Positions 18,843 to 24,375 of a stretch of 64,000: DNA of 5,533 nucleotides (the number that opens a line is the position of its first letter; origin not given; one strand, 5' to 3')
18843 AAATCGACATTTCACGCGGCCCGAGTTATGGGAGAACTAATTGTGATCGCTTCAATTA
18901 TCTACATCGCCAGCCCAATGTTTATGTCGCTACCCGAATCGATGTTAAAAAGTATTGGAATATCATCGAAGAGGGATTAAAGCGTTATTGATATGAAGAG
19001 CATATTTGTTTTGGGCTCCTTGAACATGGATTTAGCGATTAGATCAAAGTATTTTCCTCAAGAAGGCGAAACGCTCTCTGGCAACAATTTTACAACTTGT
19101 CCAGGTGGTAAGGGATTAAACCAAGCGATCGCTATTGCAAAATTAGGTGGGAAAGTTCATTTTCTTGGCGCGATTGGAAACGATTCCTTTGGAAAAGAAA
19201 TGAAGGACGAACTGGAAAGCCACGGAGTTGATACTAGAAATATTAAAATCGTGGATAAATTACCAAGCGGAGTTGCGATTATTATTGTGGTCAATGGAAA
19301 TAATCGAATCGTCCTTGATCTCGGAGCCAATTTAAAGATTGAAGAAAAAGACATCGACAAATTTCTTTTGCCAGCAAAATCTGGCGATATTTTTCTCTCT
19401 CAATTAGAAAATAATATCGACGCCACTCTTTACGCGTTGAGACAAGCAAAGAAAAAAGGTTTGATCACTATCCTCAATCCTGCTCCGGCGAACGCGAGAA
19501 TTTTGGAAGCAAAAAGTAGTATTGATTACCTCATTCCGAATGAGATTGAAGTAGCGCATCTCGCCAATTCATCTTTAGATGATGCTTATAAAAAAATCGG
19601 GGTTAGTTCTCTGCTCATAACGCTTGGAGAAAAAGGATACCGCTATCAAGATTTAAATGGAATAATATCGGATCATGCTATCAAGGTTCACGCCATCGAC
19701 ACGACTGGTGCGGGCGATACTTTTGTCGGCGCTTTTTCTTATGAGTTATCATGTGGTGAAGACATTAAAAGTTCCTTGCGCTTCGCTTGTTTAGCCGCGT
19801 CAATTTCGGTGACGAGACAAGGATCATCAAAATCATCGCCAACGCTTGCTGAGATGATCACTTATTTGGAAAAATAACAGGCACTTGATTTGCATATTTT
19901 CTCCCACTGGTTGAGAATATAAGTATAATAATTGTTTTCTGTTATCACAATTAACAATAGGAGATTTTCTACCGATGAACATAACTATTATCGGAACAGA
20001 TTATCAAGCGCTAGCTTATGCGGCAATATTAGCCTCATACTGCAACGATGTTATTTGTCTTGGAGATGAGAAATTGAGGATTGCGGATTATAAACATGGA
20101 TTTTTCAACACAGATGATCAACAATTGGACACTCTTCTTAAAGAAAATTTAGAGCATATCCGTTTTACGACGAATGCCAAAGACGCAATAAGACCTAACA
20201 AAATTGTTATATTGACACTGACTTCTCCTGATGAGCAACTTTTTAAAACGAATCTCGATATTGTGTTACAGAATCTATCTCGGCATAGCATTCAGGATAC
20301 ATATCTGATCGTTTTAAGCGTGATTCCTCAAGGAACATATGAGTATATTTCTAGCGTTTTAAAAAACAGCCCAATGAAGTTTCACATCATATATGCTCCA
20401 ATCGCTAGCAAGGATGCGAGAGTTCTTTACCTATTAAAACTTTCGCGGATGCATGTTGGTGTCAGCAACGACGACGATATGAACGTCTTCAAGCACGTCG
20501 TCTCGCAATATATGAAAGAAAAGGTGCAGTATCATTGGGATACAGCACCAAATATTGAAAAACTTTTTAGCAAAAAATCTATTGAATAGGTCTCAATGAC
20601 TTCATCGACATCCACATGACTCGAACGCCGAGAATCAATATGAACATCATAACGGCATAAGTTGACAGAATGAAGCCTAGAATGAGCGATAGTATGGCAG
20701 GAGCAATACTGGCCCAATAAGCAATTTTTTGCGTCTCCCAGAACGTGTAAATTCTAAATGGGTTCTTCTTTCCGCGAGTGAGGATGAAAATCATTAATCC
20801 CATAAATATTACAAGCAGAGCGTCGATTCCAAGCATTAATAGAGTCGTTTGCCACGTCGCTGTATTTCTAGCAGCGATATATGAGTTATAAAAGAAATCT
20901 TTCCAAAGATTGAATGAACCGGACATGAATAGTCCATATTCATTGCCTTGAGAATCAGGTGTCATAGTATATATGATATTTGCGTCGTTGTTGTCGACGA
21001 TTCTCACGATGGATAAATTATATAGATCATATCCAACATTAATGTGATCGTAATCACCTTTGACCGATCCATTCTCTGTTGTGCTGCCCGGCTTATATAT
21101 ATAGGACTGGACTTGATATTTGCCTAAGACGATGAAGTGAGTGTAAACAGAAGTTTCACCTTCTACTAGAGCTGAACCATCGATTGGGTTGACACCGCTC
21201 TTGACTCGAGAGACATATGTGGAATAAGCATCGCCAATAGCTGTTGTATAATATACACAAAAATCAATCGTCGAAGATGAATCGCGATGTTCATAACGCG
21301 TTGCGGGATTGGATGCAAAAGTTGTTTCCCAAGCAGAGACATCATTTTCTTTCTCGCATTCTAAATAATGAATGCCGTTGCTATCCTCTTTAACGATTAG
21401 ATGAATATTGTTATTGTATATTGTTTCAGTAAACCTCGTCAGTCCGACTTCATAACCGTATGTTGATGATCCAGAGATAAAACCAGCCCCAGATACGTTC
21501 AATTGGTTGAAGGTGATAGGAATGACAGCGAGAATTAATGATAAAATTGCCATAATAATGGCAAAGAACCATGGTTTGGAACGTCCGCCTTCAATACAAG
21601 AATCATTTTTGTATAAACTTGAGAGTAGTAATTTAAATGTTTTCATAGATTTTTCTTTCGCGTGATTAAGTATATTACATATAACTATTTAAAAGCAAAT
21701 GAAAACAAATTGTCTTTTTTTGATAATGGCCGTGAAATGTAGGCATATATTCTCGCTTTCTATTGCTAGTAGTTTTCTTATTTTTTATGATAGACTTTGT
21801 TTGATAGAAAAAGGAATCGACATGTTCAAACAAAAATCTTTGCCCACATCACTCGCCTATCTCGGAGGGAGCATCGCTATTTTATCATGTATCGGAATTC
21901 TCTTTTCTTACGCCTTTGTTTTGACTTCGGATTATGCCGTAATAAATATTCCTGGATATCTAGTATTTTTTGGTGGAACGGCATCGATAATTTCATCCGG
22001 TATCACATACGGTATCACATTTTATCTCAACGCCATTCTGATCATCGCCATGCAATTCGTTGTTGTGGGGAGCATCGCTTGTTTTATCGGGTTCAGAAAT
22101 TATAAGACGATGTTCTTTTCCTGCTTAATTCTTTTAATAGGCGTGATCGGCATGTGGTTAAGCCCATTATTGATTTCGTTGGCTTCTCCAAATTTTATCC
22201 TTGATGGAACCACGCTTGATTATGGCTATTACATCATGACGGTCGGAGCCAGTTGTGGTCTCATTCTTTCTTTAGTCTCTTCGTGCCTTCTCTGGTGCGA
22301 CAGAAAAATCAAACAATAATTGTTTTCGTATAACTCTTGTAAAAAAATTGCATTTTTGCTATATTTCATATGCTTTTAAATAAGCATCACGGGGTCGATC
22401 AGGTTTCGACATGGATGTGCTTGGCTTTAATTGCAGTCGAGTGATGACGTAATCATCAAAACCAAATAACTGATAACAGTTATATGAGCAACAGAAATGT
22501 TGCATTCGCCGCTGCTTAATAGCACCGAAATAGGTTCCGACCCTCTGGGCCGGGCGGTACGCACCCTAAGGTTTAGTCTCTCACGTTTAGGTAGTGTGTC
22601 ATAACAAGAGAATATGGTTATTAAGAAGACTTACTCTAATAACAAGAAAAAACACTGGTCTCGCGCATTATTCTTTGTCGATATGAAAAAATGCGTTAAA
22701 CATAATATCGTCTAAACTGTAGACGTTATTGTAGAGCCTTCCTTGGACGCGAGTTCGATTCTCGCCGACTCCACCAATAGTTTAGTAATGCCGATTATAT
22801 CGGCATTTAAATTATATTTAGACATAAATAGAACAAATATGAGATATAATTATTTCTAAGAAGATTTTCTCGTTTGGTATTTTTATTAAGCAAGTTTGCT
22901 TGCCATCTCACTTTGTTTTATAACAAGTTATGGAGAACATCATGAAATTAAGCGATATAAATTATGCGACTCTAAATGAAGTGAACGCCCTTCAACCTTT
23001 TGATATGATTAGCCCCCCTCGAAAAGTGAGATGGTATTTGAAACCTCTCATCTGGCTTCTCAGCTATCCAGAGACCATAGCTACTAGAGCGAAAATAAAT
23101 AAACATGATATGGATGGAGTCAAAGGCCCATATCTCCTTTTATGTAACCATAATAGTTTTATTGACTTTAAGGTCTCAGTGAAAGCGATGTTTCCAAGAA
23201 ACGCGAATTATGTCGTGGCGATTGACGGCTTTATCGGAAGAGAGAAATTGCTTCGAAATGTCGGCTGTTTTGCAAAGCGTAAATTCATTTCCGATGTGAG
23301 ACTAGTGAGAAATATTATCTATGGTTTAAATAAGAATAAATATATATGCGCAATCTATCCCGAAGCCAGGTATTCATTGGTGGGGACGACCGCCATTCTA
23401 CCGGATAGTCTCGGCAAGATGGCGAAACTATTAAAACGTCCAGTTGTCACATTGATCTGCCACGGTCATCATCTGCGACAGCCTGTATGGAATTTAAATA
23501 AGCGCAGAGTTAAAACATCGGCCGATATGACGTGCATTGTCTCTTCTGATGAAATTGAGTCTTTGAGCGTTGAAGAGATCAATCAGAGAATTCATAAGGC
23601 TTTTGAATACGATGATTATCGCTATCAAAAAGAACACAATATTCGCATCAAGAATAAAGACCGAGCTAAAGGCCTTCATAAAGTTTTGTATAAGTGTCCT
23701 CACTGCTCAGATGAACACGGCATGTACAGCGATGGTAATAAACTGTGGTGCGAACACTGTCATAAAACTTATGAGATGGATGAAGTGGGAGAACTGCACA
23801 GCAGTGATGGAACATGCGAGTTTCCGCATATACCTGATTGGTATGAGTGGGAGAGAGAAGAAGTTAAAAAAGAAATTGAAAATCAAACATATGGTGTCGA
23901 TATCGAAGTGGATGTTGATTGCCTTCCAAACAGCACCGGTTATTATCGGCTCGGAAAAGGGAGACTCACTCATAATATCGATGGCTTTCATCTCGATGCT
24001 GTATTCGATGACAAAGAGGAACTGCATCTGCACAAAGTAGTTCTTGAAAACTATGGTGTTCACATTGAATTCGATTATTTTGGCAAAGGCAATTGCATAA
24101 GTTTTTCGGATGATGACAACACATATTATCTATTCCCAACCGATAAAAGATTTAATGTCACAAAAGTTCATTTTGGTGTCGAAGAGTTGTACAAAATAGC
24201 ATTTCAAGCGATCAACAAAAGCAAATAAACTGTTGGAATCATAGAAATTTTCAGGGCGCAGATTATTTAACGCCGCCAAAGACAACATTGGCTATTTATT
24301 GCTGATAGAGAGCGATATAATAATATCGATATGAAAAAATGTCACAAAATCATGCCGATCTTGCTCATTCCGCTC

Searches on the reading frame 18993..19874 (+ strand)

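Call 76: search_protein_families(library=pfam, proteins=[window:18993-19874:+], max_evalue=0.001)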
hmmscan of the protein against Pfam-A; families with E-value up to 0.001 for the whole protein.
window:18993-19874:+ (294 aa): 1 family
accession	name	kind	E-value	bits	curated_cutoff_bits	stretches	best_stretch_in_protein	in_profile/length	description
PF00294.29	PfkB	-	3.5e-59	201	25.8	1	1-284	1-301/302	pfkB family carbohydrate kinase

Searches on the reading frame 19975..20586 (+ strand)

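Call 76: search_protein_families(library=pfam, proteins=[window:19975-20586:+], max_evalue=0.001)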
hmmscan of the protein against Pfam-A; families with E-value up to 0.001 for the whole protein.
window:19975-20586:+ (204 aa): 1 family
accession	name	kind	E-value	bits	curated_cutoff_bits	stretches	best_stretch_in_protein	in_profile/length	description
PF03721.20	UDPG_MGDP_dh_N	-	5.1e-15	56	27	1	1-169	1-181/187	UDP-glucose/GDP-mannose dehydrogenase family, NAD binding domain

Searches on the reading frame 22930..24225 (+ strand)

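Call 6: search_protein_families(library=pfam, proteins=[window:22930-24225:+], max_evalue=0.01)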
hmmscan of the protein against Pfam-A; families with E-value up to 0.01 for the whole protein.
window:22930-24225:+ (432 aa): 2 families
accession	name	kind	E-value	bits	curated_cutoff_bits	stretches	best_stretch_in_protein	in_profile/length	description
PF10080.14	FtrD-like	-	1.8e-05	25.2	26.3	1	242-301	23-78/101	Membrane iron-sulfur containing protein FtrD-like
PF01553.26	Acyltransferase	-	2.8e-05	24.4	23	1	64-176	10-130/132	Acyltransferase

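Call 7: search_protein_families(library=ncbifam, proteins=[window:22930-24225:+], max_evalue=0.01)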
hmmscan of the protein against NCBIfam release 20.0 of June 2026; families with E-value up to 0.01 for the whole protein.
window:22930-24225:+ (432 aa): 0 families

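Call 56: search_protein_families(library=pfam, proteins=[window:22930-24225:+], max_evalue=1)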
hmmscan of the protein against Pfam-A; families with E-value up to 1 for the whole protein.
window:22930-24225:+ (432 aa): 7 families
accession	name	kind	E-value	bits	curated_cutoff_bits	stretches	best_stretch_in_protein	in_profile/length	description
PF10080.14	FtrD-like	-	1.8e-05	25.2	26.3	1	242-301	23-78/101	Membrane iron-sulfur containing protein FtrD-like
PF01553.26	Acyltransferase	-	2.8e-05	24.4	23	1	64-176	10-130/132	Acyltransferase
PF14319.11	Zn_Tnp_IS91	-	0.036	14.5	26.3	1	237-285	24-70/90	Transposase zinc-binding domain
PF13717.11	Zn_ribbon_4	-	0.25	11.7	30.3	0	274-285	5-16/36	zinc-ribbon domain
PF07191.17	Zn_ribbon_6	-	0.28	11.6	25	1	255-284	2-29/67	Double zinc ribbon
PF08274.17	Zn_Ribbon_YjdM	-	0.58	10.7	30.8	0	255-278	4-26/30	PhnA Zinc-Ribbon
PF23546.1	Zn_ribbon_TOP3B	-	0.66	10.1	27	0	270-283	24-37/40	DNA topoisomerase 3-beta zinc ribbon domain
